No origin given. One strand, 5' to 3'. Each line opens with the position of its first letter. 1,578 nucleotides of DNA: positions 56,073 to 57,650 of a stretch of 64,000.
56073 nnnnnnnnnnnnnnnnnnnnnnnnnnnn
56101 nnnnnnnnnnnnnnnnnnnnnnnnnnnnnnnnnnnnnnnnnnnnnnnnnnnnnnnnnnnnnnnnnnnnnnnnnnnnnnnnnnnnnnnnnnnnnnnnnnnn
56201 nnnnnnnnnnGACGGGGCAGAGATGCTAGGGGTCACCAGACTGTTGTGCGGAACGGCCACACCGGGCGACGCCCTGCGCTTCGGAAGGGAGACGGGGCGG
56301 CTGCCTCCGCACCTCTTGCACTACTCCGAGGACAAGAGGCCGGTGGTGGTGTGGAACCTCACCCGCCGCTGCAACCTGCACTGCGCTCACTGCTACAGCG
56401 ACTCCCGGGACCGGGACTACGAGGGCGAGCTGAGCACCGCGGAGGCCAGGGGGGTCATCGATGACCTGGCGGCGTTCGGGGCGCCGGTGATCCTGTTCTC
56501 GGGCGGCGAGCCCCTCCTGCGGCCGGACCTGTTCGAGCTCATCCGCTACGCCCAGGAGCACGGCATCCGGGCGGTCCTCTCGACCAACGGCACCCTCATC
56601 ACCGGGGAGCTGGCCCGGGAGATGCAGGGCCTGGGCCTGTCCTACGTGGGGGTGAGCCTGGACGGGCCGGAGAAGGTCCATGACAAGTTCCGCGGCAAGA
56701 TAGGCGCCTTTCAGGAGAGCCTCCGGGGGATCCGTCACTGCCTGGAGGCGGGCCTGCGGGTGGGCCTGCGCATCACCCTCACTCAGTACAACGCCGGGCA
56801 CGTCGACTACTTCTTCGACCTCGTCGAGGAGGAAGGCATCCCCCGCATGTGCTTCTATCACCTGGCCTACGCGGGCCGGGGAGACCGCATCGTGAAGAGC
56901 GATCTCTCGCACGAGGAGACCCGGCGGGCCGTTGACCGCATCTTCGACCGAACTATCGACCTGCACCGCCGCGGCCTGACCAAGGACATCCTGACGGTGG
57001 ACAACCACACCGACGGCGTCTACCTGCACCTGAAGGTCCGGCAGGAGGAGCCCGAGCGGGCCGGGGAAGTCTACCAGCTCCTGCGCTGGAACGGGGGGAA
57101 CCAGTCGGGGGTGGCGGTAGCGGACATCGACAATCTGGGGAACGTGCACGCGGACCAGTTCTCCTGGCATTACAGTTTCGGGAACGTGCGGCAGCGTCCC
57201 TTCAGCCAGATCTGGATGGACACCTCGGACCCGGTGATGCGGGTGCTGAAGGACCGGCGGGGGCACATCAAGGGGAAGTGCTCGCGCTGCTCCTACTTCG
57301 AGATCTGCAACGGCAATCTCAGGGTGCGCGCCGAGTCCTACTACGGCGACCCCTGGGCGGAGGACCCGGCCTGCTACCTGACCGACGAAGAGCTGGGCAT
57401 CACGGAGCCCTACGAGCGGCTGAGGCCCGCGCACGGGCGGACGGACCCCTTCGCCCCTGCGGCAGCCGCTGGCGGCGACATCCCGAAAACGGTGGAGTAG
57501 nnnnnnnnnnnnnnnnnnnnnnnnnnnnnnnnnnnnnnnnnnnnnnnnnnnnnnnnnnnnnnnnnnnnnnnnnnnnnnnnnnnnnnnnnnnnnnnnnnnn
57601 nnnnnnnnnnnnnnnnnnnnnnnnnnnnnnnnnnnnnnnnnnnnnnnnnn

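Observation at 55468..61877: Tetrapyrrole operon headed by an HTH regulator and a NirJ/AhbD-like radical SAM next to a precorrin-2 dehydrogenase: a possible siroheme-dependent heme route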

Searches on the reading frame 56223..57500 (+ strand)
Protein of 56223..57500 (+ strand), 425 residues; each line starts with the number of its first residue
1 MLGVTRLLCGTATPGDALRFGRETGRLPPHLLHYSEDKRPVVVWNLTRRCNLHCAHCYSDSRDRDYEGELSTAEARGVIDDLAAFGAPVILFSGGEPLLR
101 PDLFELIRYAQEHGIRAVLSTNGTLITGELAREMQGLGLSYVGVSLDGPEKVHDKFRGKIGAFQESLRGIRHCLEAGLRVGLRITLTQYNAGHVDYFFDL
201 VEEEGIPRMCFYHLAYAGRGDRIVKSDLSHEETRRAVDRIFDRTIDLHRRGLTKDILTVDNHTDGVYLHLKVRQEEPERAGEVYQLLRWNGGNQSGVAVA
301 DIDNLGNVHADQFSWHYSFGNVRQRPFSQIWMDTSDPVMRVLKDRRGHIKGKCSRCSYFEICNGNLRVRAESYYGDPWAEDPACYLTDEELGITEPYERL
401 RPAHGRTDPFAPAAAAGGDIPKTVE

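Call 3: search_protein_families(library=pfam, proteins=[window:56223-57500:+])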
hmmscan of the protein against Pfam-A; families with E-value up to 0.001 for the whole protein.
window:56223-57500:+ (425 aa): 2 families
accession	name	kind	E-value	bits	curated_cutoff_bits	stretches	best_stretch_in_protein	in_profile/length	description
PF04055.27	Radical_SAM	-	1.9e-29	103.4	29.5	1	45-186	2-150/166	Radical SAM superfamily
PF13353.11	Fer4_12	-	2.5e-08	34.7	22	1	47-150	12-117/137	4Fe-4S single cluster domain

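Call 4: search_protein_families(library=ncbifam, proteins=[window:56223-57500:+])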
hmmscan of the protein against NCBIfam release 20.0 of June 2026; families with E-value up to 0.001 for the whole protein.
window:56223-57500:+ (425 aa): 78 families (the best 25 are shown)
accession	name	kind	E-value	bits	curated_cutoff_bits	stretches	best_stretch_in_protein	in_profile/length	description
TIGR04546.1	rSAM_ahbC_deAc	equivalog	1.9e-176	586.6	650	1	2-391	1-390/390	12,18-didecarboxysiroheme deacetylase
TIGR04054.1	rSAM_NirJ1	equivalog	2.3e-164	546.6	650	1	2-391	1-387/387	putative heme d1 biosynthesis radical SAM protein NirJ1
TIGR04347.1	pseudo_SAM_Halo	equivalog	1.6e-136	455.6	525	1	4-390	3-389/390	TIGR04347 family pseudo-SAM/SPASM protein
TIGR04051.1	rSAM_NirJ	equivalog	1.3e-132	442.1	515.45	1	39-392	1-354/354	heme d1 biosynthesis radical SAM protein NirJ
TIGR04545.1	rSAM_ahbD_hemeb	equivalog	4e-66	223.8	500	1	42-385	2-336/339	heme b synthase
TIGR04055.1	rSAM_NirJ2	equivalog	6.8e-62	209.9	500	2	41-243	1-203/326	putative heme d1 biosynthesis radical SAM protein NirJ2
TIGR04053.2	TIGR04053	equivalog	3.7e-59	200.8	395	1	38-385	5-363/366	TIGR04053 family radical SAM/SPASM domain-containing protein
TIGR03962.1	mycofact_rSAM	equivalog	6e-43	147.3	265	1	41-387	13-334/339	mycofactocin radical SAM maturase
TIGR04303.1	GeoRSP_rSAM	equivalog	1.5e-35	123.3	400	1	42-385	7-325/325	GeoRSP system radical SAM/SPASM protein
NF045574.1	sacti_mat_StsB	exception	5.6e-33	114.5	625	1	35-220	91-275/466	StsB family radical SAM/SPASM domain sactipeptide maturase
TIGR04251.1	SCM_rSAM_ScmF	equivalog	2e-32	113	400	1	43-226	7-194/353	SynChlorMet cassette radical SAM/SPASM protein ScmF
TIGR04103.1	rSAM_nif11_3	equivalog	9.8e-32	110.1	725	1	42-206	7-170/412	nif11-class peptide radical SAM maturase 3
NF050035.1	rSAM_WgK_link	exception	6.1e-31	107.7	650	2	41-219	10-189/367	radical SAM/SPASM peptide maturase WgkB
TIGR03913.1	rad_SAM_trio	equivalog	1.2e-30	106.3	591.75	1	41-391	19-359/477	GDL motif peptide-associated radical SAM/SPASM maturase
TIGR04133.1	rSAM_w_lipo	hypoth_equivalog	3.7e-30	105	425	1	40-365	24-330/350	TIGR04133 family radical SAM/SPASM protein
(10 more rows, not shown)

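Call 6: find_encoding_contigs(protein=window:56223-57500:+, flank=10000, max_places=6)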
Protein window:56223-57500:+ (425 aa): 2 contigs read that carry it; 2 places shown.
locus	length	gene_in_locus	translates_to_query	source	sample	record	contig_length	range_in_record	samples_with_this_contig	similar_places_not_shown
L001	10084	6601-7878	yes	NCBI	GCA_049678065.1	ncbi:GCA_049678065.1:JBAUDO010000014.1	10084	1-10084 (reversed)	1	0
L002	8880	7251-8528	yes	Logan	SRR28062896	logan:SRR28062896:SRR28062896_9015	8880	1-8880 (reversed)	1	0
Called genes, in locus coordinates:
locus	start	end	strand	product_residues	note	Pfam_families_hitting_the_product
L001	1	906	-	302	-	PF01370:Epimerase, PF16363:GDP_Man_Dehyd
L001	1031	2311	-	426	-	PF13439:Glyco_transf_4, PF13579:Glyco_trans_4_4, PF00534:Glycos_transf_1, PF13692:Glyco_trans_1_4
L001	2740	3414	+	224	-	PF02397:Bac_transf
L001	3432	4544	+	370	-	PF01073:3Beta_HSD, PF01370:Epimerase, PF05368:NmrA, PF07993:NAD_binding_4 (faint), PF13460:NAD_binding_10 (faint), PF16363:GDP_Man_Dehyd, PF01370:Epimerase, PF16363:GDP_Man_Dehyd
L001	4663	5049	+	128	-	-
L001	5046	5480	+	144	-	PF04020:Phage_holin_4_2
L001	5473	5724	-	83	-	PF03144:GTP_EFTU_D2 (weak)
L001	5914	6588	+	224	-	PF00376:MerR, PF12728:HTH_17, PF13411:MerR_1 (weak)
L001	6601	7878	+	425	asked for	PF13353:Fer4_12, PF04055:Radical_SAM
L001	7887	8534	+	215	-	PF13241:NAD_binding_7, PF14824:Sirohm_synth_M (weak)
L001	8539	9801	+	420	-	PF05201:GlutR_N, PF01488:Shikimate_DH, PF00745:GlutR_dimer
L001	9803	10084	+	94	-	PF01379:Porphobil_deam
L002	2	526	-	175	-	?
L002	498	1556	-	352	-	PF01370:Epimerase, PF16363:GDP_Man_Dehyd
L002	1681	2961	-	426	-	PF13439:Glyco_transf_4, PF13579:Glyco_trans_4_4, PF00534:Glycos_transf_1, PF13692:Glyco_trans_1_4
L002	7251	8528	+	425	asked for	PF13353:Fer4_12, PF04055:Radical_SAM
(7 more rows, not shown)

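Call 11: find_homologous_proteins(query=window:56223-57500:+)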
Query window:56223-57500:+ (425 aa): 8000 proteins with E <= 0.001 among 8000 candidates; the best 120 are listed.
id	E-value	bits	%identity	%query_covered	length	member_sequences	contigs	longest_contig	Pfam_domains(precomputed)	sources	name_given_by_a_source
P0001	2.0e-272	922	92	100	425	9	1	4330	PF04055.28,PF13353.12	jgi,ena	-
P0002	4.5e-269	911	93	96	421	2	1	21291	PF04055.28,PF13353.12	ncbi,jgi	-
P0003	2.5e-232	790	80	97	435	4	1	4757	PF04055.28,PF13353.12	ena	-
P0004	7.0e-230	782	78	100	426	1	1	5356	PF04055.28,PF13353.12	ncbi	ncbi:MAG: radical SAM protein [Dehalococcoidia bacterium]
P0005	2.3e-229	780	80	95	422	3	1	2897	PF04055.28,PF13353.12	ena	-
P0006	3.4e-228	776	77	100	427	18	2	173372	PF04055.28,PF13353.12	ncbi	-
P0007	6.1e-228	775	79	98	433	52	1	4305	PF04055.28,PF13353.12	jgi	jgi:radical SAM protein with 4Fe4S-binding SPASM domain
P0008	9.7e-228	774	78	98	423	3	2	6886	PF04055.28,PF13353.12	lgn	-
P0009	7.8e-226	768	81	95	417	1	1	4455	PF04055.28,PF13353.12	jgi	-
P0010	1.2e-225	768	79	95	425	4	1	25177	PF04055.28,PF13353.12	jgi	jgi:radical SAM protein with 4Fe4S-binding SPASM domain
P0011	4.2e-224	763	78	98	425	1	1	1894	PF04055.28,PF13353.12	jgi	-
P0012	4.4e-224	762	78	97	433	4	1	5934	PF04055.28,PF13353.12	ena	-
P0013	1.4e-223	761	77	100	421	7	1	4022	PF04055.28,PF13353.12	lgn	-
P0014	1.8e-223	760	77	100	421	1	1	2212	PF04055.28,PF13353.12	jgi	jgi:radical SAM protein with 4Fe4S-binding SPASM domain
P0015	1.5e-222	757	77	98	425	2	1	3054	PF04055.28,PF13353.12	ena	-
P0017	1.9e-220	750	75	99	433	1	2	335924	PF04055.28,PF13353.12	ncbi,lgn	-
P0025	1.9e-210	717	76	94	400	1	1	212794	PF13186.12,PF04055.28,PF13353.12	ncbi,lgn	-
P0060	2.1e-198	678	73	93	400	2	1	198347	PF04055.28,PF13353.12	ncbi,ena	-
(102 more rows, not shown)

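Call 12: find_encoding_contigs(protein=P0017, flank=10000, max_places=2)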
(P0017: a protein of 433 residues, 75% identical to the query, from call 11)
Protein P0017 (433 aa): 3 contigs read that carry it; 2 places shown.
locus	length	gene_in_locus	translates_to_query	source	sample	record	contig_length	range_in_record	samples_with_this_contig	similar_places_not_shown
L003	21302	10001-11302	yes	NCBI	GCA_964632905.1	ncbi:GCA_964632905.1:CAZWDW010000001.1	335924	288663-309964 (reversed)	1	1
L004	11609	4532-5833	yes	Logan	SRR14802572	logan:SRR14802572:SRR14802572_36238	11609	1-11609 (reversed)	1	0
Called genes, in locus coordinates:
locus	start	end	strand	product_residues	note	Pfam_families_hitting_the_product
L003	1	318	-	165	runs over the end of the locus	PF14367:DUF4411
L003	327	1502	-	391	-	PF13560:HTH_31 (weak), PF06114:Peptidase_M78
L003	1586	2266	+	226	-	PF00730:HhH-GPD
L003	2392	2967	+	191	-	PF06559:DCD_N, PF22769:DCD, PF22569:DCD_C, PF00692:dUTPase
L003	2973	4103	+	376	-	PF00383:dCMP_cyt_deam_1, PF14437:MafB19-deam, PF01872:RibD_C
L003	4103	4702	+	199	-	PF00677:Lum_binding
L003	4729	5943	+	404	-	PF00926:DHBP_synthase, PF00925:GTP_cyclohydro2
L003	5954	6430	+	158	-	PF00885:DMRL_synthase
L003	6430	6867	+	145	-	-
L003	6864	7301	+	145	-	PF04020:Phage_holin_4_2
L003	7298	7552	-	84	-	PF03144:GTP_EFTU_D2 (weak)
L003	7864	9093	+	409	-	PF00817:IMS, PF21999:IMS_HHH_1 (weak), PF11799:IMS_C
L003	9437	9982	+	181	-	PF14361:RsbRD_N (weak)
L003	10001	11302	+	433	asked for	PF13353:Fer4_12, PF04055:Radical_SAM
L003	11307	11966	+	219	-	PF13241:NAD_binding_7, PF14824:Sirohm_synth_M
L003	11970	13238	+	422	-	PF05201:GlutR_N, PF01488:Shikimate_DH, PF00745:GlutR_dimer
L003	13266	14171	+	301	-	PF01379:Porphobil_deam, PF03900:Porphobil_deamC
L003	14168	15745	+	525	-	PF00590:TP_methylase, PF02602:HEM4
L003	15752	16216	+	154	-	-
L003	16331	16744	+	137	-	PF00903:Glyoxalase, PF12681:Glyoxalase_2, PF18029:Glyoxalase_6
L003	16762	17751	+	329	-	PF00490:ALAD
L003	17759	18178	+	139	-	PF13366:PDDEXK_3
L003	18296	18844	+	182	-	PF14803:Zn_ribbon_Nudix (weak), PF00293:NUDIX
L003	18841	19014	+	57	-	-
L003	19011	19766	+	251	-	PF00702:Hydrolase, PF13419:HAD_2, PF13242:Hydrolase_like (weak)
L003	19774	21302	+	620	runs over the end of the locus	-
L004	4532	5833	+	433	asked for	PF13353:Fer4_12, PF04055:Radical_SAM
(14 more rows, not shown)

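Call 13: find_encoding_contigs(protein=P0006, flank=10000, max_places=2)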
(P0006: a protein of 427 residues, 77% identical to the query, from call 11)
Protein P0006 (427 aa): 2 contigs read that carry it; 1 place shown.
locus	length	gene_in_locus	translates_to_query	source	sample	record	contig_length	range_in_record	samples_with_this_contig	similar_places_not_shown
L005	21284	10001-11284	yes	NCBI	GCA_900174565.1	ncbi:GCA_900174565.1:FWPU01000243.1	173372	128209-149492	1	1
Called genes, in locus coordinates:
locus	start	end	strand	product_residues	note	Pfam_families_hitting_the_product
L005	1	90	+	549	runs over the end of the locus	PF00133:tRNA-synt_1, PF01406:tRNA-synt_1e (faint), PF09334:tRNA-synt_1g, PF19303:Anticodon_3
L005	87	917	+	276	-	PF01026:TatD_DNase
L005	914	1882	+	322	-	PF00348:polyprenyl_synt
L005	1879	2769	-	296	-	PF09754:PAC2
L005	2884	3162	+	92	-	PF09723:Zn_ribbon_8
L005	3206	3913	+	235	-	-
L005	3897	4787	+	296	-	PF01259:SAICAR_synt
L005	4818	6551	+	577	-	PF02776:TPP_enzyme_N, PF00205:TPP_enzyme_M, PF02775:TPP_enzyme_C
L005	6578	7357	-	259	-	PF00106:adh_short, PF01370:Epimerase (weak), PF08659:KR, PF13561:adh_short_C2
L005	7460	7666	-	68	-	-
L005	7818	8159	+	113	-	PF01638:HxlR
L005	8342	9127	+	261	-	-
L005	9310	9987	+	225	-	PF00376:MerR, PF12728:HTH_17, PF13411:MerR_1 (weak)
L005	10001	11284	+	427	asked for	PF13353:Fer4_12, PF04055:Radical_SAM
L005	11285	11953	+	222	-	PF13241:NAD_binding_7, PF14824:Sirohm_synth_M (weak)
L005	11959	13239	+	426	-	PF05201:GlutR_N, PF01488:Shikimate_DH, PF00745:GlutR_dimer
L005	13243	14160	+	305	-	PF01379:Porphobil_deam, PF03900:Porphobil_deamC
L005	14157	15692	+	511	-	PF00590:TP_methylase, PF02602:HEM4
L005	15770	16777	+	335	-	PF00490:ALAD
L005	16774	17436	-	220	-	-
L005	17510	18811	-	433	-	PF00202:Aminotran_3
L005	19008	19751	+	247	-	PF00005:ABC_tran, PF13304:AAA_21 (faint)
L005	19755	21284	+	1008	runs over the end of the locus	PF12704:MacB_PCD, PF02687:FtsX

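Call 27: search_solved_structures(query=window:56223-57500:+, max_evalue=0.001)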
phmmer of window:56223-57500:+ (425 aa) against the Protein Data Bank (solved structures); distinct sequences matched with E-value up to 0.001: 26.
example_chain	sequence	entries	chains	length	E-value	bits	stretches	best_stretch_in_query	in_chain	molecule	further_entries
6efn_A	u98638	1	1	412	3.4e-17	65.7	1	43-202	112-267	Sporulation killing factor maturation protein SkfB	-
6c8v_A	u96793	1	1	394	4.6e-15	58.7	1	30-219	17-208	Coenzyme PQQ synthesis protein E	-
7vob_C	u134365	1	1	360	3.7e-13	52.4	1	45-191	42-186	Cytosylglucuronate decarboxylase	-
7voc_C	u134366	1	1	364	3.8e-13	52.4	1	45-191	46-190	Cytosylglucuronate decarboxylase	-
7tol_A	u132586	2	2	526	5.8e-10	41.9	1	45-178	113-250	glycerol dibiphytanyl glycerol tetraether - macrocyclic archaeol synthase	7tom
8hzv_A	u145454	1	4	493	5.7e-08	35.3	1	50-173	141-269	Radical S-Adenosyl-L-methionine Enzyme DesII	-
8hzy_A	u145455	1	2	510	6.1e-08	35.2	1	50-173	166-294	DesII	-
8wm2_A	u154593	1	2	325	1.1e-07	34.4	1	46-150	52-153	Fe-S radical SAM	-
4k37_A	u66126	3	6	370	1.2e-06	30.9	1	47-202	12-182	Anaerobic sulfatase-maturating enzyme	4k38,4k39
4k36_A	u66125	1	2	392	1.6e-06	30.6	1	47-202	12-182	Anaerobic sulfatase-maturating enzyme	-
9dfu_A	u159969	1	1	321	3.1e-06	29.6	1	37-147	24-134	Radical SAM core domain-containing protein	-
2fb2_A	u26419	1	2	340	4.3e-06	29.1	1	43-180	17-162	Molybdenum cofactor biosynthesis protein A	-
1tv7_A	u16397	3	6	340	6e-06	28.6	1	45-180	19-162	Molybdenum cofactor biosynthesis protein A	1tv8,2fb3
9dfn_A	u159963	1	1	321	8.6e-06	28.1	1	38-147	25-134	Radical SAM core domain-containing protein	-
5wgg_A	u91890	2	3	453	1.3e-05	27.6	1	43-176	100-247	Radical SAM domain protein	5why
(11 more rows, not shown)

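Call 28: find_related_loci(query=A1, collection=metagenome_contigs, flank=10000)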
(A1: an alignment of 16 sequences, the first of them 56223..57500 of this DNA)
Query A1 (425 aa) in metagenome_contigs; peptide patterns used: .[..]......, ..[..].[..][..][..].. (x = any residue, [..] = any of these).
600 stretches matched a pattern (row limit reached: there are more); 597 encode a relative of the query (tblastn E <= 1e-3); the best 80 are kept; 80 distinct loci.
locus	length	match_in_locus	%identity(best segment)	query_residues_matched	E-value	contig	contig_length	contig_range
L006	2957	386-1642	78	1-416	0e+0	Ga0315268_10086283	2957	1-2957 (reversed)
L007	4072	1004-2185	73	1-394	0e+0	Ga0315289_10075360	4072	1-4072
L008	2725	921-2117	73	1-399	0e+0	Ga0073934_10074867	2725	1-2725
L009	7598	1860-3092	62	1-425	0e+0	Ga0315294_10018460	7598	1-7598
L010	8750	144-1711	60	1-425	2e-177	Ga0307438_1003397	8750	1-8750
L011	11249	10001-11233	61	1-425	2e-176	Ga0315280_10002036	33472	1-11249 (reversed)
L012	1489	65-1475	64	1-391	0e+0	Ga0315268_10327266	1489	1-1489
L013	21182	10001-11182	64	1-394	6e-176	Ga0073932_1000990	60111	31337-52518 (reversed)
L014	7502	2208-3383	64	1-392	1e-175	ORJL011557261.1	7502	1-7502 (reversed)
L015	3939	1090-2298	63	1-402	0e+0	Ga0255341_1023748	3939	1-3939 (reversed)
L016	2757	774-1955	65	1-394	0e+0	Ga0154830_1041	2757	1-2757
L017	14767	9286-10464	64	1-393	2e-173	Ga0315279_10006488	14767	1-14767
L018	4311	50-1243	63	1-398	3e-177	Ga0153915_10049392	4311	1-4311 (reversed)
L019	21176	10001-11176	61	1-392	3e-168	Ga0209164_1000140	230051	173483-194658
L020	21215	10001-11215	59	1-405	2e-165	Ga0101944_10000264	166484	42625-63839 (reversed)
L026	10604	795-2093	57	1-424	1e-162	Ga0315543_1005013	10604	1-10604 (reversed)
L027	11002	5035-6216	57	1-394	5e-162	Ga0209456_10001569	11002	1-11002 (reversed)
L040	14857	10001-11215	58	1-405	4e-161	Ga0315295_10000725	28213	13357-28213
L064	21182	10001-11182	58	1-394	2e-159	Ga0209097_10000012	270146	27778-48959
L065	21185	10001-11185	58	1-395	5e-159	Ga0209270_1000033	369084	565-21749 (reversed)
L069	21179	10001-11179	59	1-391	1e-158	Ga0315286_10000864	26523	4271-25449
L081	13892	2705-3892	58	1-395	5e-157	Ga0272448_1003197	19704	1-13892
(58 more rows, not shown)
